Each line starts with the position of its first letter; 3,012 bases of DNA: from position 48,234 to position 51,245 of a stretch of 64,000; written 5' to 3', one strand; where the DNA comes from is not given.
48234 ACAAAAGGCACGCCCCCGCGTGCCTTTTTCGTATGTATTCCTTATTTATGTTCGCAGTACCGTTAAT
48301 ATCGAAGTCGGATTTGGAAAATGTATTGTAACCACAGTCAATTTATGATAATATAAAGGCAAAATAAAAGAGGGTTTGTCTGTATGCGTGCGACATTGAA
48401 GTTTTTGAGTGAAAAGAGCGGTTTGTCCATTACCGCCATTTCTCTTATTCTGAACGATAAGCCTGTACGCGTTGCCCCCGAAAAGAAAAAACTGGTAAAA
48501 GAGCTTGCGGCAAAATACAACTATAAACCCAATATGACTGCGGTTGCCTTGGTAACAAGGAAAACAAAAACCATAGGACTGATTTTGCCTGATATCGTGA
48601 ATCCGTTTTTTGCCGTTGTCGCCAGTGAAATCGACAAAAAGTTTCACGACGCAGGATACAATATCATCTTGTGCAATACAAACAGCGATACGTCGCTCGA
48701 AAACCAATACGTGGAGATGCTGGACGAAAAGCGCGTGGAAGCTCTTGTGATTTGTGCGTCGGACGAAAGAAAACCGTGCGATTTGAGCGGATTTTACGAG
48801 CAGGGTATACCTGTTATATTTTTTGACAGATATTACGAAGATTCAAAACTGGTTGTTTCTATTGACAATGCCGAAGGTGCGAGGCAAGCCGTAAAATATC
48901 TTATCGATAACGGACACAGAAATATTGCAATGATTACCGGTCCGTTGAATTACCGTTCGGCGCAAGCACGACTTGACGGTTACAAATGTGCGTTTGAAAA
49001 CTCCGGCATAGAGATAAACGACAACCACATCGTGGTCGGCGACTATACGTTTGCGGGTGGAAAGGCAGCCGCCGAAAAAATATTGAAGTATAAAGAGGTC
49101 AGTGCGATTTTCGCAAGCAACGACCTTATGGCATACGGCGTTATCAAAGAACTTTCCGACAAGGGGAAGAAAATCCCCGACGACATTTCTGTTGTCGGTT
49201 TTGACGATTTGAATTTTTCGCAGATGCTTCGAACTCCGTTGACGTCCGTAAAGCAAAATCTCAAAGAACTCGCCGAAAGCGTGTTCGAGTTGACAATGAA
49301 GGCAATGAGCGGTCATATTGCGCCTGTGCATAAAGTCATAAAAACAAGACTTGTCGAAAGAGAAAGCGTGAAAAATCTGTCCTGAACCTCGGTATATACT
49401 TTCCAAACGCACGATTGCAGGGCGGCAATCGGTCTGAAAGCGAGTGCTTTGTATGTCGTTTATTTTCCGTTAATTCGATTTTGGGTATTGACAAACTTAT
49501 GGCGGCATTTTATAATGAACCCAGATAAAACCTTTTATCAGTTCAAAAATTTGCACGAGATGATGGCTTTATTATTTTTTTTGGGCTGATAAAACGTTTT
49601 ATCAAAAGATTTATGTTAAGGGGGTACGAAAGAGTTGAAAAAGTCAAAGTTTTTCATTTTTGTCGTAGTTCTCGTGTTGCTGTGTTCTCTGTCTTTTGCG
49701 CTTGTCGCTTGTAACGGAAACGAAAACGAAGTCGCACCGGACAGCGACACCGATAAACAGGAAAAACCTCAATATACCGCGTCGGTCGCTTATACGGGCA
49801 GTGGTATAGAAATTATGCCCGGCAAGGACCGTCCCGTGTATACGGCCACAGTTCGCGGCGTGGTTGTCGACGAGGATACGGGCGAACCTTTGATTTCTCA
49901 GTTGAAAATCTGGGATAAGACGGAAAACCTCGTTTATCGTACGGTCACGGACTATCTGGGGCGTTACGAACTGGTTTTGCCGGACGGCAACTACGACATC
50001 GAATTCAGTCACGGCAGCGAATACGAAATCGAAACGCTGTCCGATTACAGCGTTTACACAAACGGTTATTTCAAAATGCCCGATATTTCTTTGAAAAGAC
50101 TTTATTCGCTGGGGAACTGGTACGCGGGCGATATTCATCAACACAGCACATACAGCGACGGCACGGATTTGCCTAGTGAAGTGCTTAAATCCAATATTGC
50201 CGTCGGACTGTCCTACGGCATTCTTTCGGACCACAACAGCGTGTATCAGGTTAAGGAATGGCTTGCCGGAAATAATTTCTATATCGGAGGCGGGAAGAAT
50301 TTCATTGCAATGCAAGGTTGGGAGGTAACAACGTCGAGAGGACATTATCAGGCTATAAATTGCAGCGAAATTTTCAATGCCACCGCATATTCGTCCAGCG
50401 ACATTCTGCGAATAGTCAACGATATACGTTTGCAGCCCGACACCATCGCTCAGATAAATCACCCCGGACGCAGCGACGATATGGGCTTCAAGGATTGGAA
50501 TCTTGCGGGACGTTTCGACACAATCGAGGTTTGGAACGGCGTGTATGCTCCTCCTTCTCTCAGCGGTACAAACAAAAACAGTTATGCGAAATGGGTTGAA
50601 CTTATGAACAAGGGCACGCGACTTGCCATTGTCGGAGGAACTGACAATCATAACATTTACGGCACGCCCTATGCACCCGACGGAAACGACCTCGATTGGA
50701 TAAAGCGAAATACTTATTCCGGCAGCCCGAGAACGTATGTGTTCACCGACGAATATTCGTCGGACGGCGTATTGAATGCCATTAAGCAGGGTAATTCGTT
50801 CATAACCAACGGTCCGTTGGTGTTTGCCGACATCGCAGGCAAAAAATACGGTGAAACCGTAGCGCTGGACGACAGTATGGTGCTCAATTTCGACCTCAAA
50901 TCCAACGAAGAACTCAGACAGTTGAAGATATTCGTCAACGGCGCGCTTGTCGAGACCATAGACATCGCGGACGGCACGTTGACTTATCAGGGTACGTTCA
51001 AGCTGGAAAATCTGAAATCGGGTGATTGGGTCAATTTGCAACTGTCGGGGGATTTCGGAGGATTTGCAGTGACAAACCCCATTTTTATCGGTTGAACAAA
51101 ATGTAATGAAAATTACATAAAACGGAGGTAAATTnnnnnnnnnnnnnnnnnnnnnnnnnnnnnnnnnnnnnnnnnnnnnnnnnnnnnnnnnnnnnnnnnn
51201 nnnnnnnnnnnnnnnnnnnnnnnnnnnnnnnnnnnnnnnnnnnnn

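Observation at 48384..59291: LacI-gated locus that may be an uncharacterised riboside-scavenging system (ABC-type counterpart of E. coli yegTUV)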

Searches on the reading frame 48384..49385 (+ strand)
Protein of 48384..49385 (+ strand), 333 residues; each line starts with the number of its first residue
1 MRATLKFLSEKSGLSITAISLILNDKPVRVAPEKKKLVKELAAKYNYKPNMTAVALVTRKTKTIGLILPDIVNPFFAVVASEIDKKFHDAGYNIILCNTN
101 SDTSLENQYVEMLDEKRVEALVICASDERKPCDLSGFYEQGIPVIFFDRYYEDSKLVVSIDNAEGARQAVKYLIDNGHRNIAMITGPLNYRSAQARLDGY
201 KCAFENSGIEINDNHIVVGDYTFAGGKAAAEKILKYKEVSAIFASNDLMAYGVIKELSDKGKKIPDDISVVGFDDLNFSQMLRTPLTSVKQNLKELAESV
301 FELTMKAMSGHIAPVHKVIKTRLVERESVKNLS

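Call 3: search_protein_families(library=pfam, proteins=[window:48384-49385:+], max_evalue=0.01)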
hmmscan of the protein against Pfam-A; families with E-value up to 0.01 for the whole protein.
window:48384-49385:+ (333 aa): 4 families
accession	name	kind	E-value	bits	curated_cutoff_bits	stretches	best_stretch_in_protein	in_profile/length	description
PF00532.27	Peripla_BP_1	-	6.9e-36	124.6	22.2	1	61-306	1-259/281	Periplasmic binding proteins and sugar binding domain of LacI family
PF13377.12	Peripla_BP_3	-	5.6e-32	111.6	26.5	1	170-329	1-167/167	Periplasmic binding protein-like domain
PF13407.12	Peripla_BP_4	-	2.4e-24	86.7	35.1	1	64-278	1-221/258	Periplasmic binding protein domain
PF00356.27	LacI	-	0.00073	19.7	27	1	10-50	7-46/46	Bacterial regulatory proteins, lacI family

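Call 4: search_protein_families(library=ncbifam, proteins=[window:48384-49385:+], max_evalue=0.01)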
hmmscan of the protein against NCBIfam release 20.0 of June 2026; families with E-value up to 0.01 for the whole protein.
window:48384-49385:+ (333 aa): 25 families
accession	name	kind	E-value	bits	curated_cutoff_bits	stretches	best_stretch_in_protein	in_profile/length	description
NF047341.1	lactose_RbsR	equivalog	5.2e-72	243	382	1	2-331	2-330/331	ribose utilization transcriptional repressor RbsR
NF007743.0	PRK10423.1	equivalog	2.2e-61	207.8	531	1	3-329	2-330/330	ribose operon transcriptional repressor RbsR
NF051853.1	TransRegUriRCory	equivalog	7.8e-60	202.7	550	1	3-331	1-326/327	transcriptional regulator UriR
NF007979.0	PRK10703.1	equivalog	4.5e-59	200.3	501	1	3-331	2-333/341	HTH-type transcriptional repressor PurR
NF008269.0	PRK11041.1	equivalog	2.4e-54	184.6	436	1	2-331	9-339/342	DNA-binding transcriptional regulator CytR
NF007075.0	PRK09526.1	subfamily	9.3e-52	176.1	340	1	2-330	5-332/358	LacI family DNA-binding transcriptional regulator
TIGR01481.1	ccpA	equivalog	3.6e-50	171.2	442.35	1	9-313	9-312/330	catabolite control protein A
NF008002.0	PRK10727.1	equivalog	1.1e-47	162.8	557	1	3-331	2-331/341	HTH-type transcriptional regulator GalR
TIGR02417.1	fruct_sucro_rep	subfamily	1.8e-47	162.2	389.55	1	5-326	2-326/327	D-fructose-responsive transcription factor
NF007706.0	PRK10401.1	equivalog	2.3e-47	162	555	1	4-330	3-330/346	HTH-type transcriptional regulator GalS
NF008452.0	PRK11303.1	equivalog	1.4e-42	146.1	385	1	9-326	7-328/332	catabolite repressor/activator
NF052440.1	TransRegGNTRPSEAE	equivalog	2.8e-39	135.1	400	1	2-328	5-332/333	HTH-type transcriptional regulator GntR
NF007449.0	PRK10014.1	subfamily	5.5e-36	124.3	310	1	3-326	7-341/342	Mal regulon transcriptional regulator MalI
NF047913.1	TransRegIdnR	equivalog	3.2e-28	99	500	1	2-311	5-312/331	DNA-binding transcriptional regulator IdnR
NF011563.0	PRK14987.1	equivalog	4e-23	82.2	433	1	4-291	7-292/331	gluconate operon transcriptional repressor GntR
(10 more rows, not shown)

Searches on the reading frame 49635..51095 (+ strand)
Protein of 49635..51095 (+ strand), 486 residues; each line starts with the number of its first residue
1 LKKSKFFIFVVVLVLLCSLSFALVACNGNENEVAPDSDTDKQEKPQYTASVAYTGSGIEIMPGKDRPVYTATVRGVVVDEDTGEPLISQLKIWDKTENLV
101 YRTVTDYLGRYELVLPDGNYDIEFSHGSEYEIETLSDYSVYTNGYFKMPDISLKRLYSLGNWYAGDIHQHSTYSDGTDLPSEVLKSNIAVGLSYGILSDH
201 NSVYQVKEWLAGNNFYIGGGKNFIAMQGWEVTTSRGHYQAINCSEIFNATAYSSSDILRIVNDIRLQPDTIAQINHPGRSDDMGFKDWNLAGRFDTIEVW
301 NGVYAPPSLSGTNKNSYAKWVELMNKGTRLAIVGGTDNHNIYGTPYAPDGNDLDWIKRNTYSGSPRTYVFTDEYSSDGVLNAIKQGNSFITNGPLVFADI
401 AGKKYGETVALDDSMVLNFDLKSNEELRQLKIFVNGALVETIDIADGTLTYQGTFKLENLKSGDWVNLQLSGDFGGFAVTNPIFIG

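Call 3: search_protein_families(library=pfam, proteins=[window:49635-51095:+], max_evalue=0.01)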
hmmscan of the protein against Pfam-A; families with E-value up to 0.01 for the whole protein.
window:49635-51095:+ (486 aa): 4 families
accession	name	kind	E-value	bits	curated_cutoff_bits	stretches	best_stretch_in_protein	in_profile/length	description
PF13620.12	CarboxypepD_reg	-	3.4e-06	27.8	32.3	1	72-127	1-57/82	Carboxypeptidase regulatory-like domain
PF13715.12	CarbopepD_reg_2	-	6.9e-06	26.5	32.2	1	73-126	1-52/88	CarboxypepD_reg-like domain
PF17210.9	SdrD_B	-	0.0061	17.2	29.7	0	83-132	20-72/112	SdrD B-like domain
PF02811.25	PHP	-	0.0084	16.9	26.4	0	166-208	1-45/164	PHP domain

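Call 4: search_protein_families(library=ncbifam, proteins=[window:49635-51095:+], max_evalue=0.01)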
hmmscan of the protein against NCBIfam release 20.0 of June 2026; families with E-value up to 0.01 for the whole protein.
window:49635-51095:+ (486 aa): 4 families
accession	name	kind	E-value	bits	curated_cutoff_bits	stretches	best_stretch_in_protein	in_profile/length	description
NF038032.1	CehA_McbA_metalo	domain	6.3e-53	180.2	80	1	161-485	1-314/315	CehA/McbA family metallohydrolase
NF006375.0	PRK08609.1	equivalog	0.00013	20.7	426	1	164-210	336-382/571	DNA polymerase/3'-5' exonuclease PolX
NF041577.1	nside_bi_sphtase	equivalog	0.0012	18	400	1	166-207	5-46/276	3',5'-nucleoside bisphosphate phosphatase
NF005928.0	PRK07945.1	equivalog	0.0013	18.1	250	1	162-208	97-143/337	PHP domain-containing protein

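Call 45: search_solved_structures(query=window:49635-51095:+, max_evalue=0.1, show_alignments=2)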
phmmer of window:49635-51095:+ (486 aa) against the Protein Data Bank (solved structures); distinct sequences matched with E-value up to 0.1: 0.

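Call 50: find_homologous_proteins(query=window:49635-51095:+, max_evalue=0.00001)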
Query window:49635-51095:+ (486 aa): 27 proteins with E <= 0.00001 among 8000 candidates.
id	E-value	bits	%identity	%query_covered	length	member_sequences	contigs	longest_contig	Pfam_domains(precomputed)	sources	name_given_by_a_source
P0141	0.0e+0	1115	100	100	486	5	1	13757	PF13715.13,PF13620.13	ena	-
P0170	1.2e-293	992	89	100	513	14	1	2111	PF13715.13,PF13620.13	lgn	-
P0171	1.1e-265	900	80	100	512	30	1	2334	-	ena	-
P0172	1.2e-215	735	65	100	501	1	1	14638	PF13620.13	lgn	-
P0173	4.3e-132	459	49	90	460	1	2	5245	-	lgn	-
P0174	9.0e-73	264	39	88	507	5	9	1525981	-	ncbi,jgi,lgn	jgi:hypothetical protein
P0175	3.7e-69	252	35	100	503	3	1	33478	-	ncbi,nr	ncbi:MAG: CehA/McbA family metallohydrolase [Bacilli bacterium]|nr:CehA/McbA family metallohydrolase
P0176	1.8e-68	249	36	86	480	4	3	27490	-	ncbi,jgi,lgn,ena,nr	ncbi:MAG: CehA/McbA family metallohydrolase [Candidatus Izemoplasmatales bacterium]|jgi:hypothetical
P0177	6.2e-68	248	37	88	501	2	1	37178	-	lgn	-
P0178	4.3e-66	242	35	89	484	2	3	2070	-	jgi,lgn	jgi:hypothetical protein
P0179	6.8e-62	228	37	85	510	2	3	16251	-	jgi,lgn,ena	-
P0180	8.9e-61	224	34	100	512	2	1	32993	PF13620.13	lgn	-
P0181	9.7e-60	221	37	85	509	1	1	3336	-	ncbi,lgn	-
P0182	1.1e-59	220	34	100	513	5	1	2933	-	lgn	-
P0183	4.5e-58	215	33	100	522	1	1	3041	-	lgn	-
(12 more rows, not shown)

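Call 61: predict_structure(alignment_id=A2)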
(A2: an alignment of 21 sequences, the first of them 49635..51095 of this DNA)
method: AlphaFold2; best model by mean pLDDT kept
length: 486 residues; sequences in the alignment: 21
mean_pLDDT: 85.4   pTM: 0.82
mean pLDDT of the five models: 85.4, 83.3, 83.1, 80.3, 79.2
residues with pLDDT >= 90: 275; 70-90: 150; 50-70: 29; < 50: 32
segments of 3 or more residues with pLDDT < 50: 25-55
pLDDT, mean of each block of 10 residues (from residue 1): 76 81 46 39 31 52 72 93 93 92 92 91 93 92 85 93 95 91 94 94 88 91 93 81 72 79 84 76 73 92 83 90 95 91 85 79 90 96 97 96 97 95 96 98 96 97 97 93 97
secondary structure, 60 per line:
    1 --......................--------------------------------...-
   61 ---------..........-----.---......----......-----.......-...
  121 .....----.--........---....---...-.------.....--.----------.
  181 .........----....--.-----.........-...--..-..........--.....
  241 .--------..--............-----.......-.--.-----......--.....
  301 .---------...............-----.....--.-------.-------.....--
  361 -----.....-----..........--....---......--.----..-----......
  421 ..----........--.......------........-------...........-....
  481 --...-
elements in order: H3-24 E57-59 E70-79 E89-94 E99-104 E110-116 E118-125 E133-140 E144-147 E151-153 E162-166 H180-189 E194-197 H206-214 E216-218 E224-233 E236-241 H254-265 E271-277 H288-293 E296-301 H311-325 E331-335 H354-358 E366-370 H376-385 E388-391 E395-400 E415-422 E427-434 E437-443 E450-457 E465-472 E477-480 E483-485

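Call 64: fold_search(model_id=the predicted structure, library=pdb)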
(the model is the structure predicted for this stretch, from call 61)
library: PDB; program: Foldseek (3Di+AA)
matches with E <= 10: 1459; with E <= 0.001: 25
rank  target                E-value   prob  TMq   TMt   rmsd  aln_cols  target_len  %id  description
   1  3e38_B                2.7e-11  1.00  0.38  0.52   9.5       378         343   17  CRYSTAL STRUCTURE OF A TWO-DOMAIN PROTEIN CONTAINING PREDICTED PHP-LIKE METAL-DEPENDENT PHOSPHOESTERASE (BVU_3505) FRO (released 2008-10-07)
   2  3e38_A                9.6e-11  1.00  0.36  0.48  10.2       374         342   17  CRYSTAL STRUCTURE OF A TWO-DOMAIN PROTEIN CONTAINING PREDICTED PHP-LIKE METAL-DEPENDENT PHOSPHOESTERASE (BVU_3505) FRO (released 2008-10-07)
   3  2anu_A                6.4e-08  1.00  0.33  0.67   5.5       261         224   18  Crystal structure of Predicted metal-dependent phosphoesterase (PHP family) (tm0559) from THERMOTOGA MARITIMA at 2.40  (released 2005-10-18)
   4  2anu_D                9.6e-08  1.00  0.33  0.68   5.5       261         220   19  Crystal structure of Predicted metal-dependent phosphoesterase (PHP family) (tm0559) from THERMOTOGA MARITIMA at 2.40  (released 2005-10-18)
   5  2anu_B                1.5e-07  1.00  0.33  0.69   5.1       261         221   18  Crystal structure of Predicted metal-dependent phosphoesterase (PHP family) (tm0559) from THERMOTOGA MARITIMA at 2.40  (released 2005-10-18)
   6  2anu_C                2.0e-07  1.00  0.33  0.67   5.5       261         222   19  Crystal structure of Predicted metal-dependent phosphoesterase (PHP family) (tm0559) from THERMOTOGA MARITIMA at 2.40  (released 2005-10-18)
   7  2anu_E                2.8e-07  1.00  0.33  0.68   5.3       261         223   18  Crystal structure of Predicted metal-dependent phosphoesterase (PHP family) (tm0559) from THERMOTOGA MARITIMA at 2.40  (released 2005-10-18)
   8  2anu_F                5.3e-07  1.00  0.33  0.68   5.3       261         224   18  Crystal structure of Predicted metal-dependent phosphoesterase (PHP family) (tm0559) from THERMOTOGA MARITIMA at 2.40  (released 2005-10-18)
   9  7ug9                  3.5e-06  1.00  0.25  0.55   5.8       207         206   14  Crystal structure of RNase AM PHP domain (released 2022-08-31)
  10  2yb1                  8.7e-06  1.00  0.25  0.41  10.3       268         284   18  Structure of an amidohydrolase from Chromobacterium violaceum (EFI target EFI-500202) with bound Mn, AMP and phosphate. (released 2011-03-16)
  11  3tp4_B                1.1e-05  0.94  0.16  0.17  22.0       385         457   13  Crystal Structure of engineered protein at the resolution 1.98A, Northeast Structural Genomics Consortium Target OR128 (released 2011-10-05)
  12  9etk                  1.9e-05  1.00  0.25  0.41  11.5       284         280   13  Crystal structure of Vibrio cholerae RNase AM (released 2024-09-11)
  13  3o0f                  4.3e-05  1.00  0.26  0.42  10.9       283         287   13  Crystal structure of a putative metal-dependent phosphoesterase (BAD_1165) from bifidobacterium adolescentis atcc 15703  (released 2010-08-25)
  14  8get_C                4.3e-05  0.87  0.20  0.16  21.1       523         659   12  R. hominis 2 beta-glucuronidase bound to norquetiapine-glucuronide (released 2024-03-20)
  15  8ges_C                1.2e-04  0.82  0.21  0.17  20.9       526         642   12  R. hominis 2 beta-glucuronidase bound to UNC10201652-glucuronide (released 2024-02-14)
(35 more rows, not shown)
